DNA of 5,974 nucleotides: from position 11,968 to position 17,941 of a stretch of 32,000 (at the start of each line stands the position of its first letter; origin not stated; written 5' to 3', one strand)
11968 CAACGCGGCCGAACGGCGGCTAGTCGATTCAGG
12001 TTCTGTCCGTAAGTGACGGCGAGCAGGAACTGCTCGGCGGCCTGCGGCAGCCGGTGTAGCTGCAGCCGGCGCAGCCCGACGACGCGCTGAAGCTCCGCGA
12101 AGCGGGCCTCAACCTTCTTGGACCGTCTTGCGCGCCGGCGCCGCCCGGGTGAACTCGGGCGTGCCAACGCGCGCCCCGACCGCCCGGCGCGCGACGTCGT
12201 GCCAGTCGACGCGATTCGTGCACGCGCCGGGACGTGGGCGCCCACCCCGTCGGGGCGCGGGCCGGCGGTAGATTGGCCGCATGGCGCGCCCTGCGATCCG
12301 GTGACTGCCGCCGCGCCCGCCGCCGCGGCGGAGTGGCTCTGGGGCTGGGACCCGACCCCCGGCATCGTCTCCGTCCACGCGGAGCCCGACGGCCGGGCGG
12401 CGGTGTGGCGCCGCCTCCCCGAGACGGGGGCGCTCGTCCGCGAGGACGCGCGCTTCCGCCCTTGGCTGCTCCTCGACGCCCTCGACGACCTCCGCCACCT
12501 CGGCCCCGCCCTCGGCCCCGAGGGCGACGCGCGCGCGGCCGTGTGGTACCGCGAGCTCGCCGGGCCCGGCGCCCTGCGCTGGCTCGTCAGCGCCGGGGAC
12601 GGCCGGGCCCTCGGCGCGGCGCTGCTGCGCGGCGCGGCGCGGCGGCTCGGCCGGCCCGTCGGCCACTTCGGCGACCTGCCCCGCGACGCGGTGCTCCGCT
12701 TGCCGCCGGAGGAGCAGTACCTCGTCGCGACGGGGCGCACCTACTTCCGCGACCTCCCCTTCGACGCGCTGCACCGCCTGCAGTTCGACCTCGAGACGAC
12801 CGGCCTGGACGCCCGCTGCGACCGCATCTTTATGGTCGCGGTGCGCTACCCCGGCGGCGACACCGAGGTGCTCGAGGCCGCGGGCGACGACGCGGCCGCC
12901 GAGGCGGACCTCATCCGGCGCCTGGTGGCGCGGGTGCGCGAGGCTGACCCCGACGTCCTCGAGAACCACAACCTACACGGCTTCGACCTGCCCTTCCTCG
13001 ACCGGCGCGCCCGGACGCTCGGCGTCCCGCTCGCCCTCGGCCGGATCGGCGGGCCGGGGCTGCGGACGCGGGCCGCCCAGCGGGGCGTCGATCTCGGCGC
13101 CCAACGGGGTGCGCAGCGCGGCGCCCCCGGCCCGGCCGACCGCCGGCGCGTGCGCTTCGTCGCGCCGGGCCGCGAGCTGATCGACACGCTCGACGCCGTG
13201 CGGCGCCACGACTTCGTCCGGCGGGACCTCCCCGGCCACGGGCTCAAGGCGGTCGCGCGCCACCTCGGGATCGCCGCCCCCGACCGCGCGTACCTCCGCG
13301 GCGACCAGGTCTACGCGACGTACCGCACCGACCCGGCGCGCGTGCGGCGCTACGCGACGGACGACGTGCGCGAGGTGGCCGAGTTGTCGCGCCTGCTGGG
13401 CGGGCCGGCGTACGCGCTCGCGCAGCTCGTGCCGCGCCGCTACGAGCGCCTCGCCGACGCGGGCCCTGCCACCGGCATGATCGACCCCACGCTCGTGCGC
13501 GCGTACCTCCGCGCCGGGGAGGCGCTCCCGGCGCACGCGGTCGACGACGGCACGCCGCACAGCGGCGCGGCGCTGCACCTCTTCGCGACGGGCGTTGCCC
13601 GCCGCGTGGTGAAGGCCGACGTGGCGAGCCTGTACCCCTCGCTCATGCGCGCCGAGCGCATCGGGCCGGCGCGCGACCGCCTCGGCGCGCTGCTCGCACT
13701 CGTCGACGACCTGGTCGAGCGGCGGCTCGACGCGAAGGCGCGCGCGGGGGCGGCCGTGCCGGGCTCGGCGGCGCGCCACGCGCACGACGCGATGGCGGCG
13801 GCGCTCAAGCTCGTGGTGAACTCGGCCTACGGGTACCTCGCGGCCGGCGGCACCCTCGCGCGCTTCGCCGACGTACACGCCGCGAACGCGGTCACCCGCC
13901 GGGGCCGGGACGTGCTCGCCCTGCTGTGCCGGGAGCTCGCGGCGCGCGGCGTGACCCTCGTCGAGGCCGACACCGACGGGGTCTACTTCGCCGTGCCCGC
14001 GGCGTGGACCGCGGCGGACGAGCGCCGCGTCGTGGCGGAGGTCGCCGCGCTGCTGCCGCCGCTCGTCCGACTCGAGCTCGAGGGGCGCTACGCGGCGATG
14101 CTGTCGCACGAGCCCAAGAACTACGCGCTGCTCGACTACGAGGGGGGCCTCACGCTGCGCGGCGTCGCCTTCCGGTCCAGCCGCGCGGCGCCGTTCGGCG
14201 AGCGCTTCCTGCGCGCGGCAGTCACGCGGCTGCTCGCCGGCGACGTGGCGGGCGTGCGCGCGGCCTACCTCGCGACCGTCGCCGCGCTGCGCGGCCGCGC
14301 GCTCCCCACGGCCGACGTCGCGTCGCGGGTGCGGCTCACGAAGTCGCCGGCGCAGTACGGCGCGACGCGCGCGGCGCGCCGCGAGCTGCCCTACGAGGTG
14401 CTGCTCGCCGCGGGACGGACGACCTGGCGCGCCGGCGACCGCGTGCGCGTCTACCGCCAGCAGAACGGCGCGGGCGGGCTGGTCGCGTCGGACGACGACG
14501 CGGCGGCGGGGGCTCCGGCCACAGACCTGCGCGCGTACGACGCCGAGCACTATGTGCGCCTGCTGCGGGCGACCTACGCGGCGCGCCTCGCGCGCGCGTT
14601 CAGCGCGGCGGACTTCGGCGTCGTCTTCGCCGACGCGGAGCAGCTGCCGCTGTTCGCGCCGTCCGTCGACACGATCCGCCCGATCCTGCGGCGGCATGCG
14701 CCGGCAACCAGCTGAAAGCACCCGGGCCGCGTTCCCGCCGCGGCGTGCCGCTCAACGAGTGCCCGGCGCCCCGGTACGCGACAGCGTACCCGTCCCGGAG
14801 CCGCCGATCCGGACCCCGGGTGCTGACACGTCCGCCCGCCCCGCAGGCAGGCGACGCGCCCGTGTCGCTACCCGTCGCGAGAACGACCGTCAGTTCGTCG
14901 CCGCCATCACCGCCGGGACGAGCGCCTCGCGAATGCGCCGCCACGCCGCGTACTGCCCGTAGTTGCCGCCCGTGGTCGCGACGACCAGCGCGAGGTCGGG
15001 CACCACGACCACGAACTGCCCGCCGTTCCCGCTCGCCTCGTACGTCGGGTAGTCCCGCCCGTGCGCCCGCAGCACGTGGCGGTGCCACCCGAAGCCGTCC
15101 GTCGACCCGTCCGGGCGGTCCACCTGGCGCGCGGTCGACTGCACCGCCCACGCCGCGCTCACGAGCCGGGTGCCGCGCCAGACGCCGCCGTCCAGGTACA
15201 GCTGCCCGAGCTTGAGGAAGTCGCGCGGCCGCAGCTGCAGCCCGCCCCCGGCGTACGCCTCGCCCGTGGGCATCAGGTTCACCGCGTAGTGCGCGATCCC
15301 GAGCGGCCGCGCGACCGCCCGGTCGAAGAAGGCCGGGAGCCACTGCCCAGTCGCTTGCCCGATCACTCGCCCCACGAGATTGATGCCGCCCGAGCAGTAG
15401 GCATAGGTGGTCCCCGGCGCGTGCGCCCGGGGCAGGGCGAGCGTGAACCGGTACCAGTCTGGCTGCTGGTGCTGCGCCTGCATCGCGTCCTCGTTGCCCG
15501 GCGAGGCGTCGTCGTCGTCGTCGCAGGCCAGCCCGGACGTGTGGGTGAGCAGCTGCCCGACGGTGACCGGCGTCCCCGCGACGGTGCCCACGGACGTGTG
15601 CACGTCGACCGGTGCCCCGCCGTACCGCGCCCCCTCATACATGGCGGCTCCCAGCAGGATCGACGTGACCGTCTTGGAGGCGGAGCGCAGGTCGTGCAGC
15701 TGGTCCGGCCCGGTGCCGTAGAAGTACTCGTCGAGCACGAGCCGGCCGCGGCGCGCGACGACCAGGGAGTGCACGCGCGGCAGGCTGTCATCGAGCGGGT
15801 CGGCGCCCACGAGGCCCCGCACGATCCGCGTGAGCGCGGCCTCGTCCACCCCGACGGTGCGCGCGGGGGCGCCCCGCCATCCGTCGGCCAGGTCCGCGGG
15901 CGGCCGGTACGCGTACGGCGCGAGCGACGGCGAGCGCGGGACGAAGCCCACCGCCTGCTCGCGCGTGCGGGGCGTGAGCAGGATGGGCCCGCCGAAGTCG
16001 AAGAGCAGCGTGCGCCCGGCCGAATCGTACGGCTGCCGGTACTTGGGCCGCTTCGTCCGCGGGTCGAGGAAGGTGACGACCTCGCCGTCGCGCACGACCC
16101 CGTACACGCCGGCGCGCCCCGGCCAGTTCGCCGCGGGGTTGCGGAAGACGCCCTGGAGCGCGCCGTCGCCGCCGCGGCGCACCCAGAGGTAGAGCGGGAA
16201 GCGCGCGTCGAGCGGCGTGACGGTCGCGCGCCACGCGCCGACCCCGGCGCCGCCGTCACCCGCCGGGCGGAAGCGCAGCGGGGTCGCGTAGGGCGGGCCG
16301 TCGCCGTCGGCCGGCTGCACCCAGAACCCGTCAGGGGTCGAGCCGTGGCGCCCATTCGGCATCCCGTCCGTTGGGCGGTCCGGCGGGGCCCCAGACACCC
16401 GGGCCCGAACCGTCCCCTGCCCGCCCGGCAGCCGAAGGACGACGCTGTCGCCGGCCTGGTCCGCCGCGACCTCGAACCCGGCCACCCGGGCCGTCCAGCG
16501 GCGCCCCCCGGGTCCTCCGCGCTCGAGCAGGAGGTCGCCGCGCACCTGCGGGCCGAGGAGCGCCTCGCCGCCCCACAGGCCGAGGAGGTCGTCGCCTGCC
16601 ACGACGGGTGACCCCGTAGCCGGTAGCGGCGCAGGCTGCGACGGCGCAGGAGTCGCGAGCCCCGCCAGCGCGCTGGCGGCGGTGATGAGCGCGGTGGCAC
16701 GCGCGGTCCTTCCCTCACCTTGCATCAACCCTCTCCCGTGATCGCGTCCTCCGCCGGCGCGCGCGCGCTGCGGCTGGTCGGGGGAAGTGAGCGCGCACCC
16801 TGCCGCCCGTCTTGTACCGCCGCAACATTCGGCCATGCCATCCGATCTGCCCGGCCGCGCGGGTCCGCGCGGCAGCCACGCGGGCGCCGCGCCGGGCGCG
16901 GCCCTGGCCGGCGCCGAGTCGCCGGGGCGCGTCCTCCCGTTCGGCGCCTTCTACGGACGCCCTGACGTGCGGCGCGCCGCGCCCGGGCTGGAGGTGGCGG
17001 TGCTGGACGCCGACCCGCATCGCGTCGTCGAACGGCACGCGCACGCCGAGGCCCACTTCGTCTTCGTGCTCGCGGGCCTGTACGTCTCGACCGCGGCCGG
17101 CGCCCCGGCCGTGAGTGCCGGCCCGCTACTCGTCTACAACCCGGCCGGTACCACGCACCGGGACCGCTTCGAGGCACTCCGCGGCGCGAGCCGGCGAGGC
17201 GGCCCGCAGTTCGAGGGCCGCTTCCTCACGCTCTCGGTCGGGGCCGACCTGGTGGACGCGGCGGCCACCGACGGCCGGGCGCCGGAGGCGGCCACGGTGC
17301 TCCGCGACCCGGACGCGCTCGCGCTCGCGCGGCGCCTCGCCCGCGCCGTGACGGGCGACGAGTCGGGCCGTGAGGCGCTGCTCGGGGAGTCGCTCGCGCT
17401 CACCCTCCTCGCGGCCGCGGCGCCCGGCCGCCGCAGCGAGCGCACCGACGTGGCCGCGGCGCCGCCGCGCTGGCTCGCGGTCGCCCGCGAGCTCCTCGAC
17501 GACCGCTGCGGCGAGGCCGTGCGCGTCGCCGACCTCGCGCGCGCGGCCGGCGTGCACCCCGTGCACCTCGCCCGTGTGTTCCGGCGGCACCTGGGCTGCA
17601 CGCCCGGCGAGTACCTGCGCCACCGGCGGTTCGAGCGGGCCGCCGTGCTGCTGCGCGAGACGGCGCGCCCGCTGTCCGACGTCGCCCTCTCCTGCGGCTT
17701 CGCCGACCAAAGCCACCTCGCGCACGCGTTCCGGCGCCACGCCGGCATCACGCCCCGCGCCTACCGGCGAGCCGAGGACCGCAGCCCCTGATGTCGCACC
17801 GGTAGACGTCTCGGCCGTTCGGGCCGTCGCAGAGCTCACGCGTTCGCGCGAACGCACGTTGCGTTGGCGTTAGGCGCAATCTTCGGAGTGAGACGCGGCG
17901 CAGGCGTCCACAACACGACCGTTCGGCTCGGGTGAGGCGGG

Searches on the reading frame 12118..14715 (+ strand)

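Call 12: search_protein_families(library=pfam, proteins=[window:12118-14715:+], max_evalue=0.001)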
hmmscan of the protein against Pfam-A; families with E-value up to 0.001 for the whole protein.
window:12118-14715:+ (865 aa): 3 families
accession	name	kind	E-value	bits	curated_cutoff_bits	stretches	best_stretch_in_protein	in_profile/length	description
PF00136.26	DNA_pol_B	-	1.4e-09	37.7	23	1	520-777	115-404/453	DNA polymerase family B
PF13482.12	RNase_H_2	-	1.7e-09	38.3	22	1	223-303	3-83/165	RNase_H superfamily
PF03104.25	DNA_pol_B_exo1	-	6.8e-07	29.4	23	1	260-304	141-185/242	DNA polymerase family B, exonuclease domain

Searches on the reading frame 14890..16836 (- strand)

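Call 12: search_protein_families(library=pfam, proteins=[window:14890-16836:-], max_evalue=0.001)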
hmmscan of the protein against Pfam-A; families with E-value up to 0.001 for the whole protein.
window:14890-16836:- (648 aa): 1 family
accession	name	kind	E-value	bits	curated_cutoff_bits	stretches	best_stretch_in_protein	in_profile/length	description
PF00144.29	Beta-lactamase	-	7.3e-29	101.4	27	1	357-620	18-305/329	Beta-lactamase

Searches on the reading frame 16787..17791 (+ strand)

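Call 12: search_protein_families(library=pfam, proteins=[window:16787-17791:+], max_evalue=0.001)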
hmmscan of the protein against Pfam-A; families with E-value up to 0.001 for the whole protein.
window:16787-17791:+ (334 aa): 2 families
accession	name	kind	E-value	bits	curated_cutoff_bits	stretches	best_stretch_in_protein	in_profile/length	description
PF12833.13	HTH_18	-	1.3e-26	93.2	33.6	1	250-328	1-79/80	Helix-turn-helix domain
PF00165.29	HTH_AraC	-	1.6e-18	66.8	26.6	2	295-328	10-42/42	Bacterial regulatory helix-turn-helix proteins, AraC family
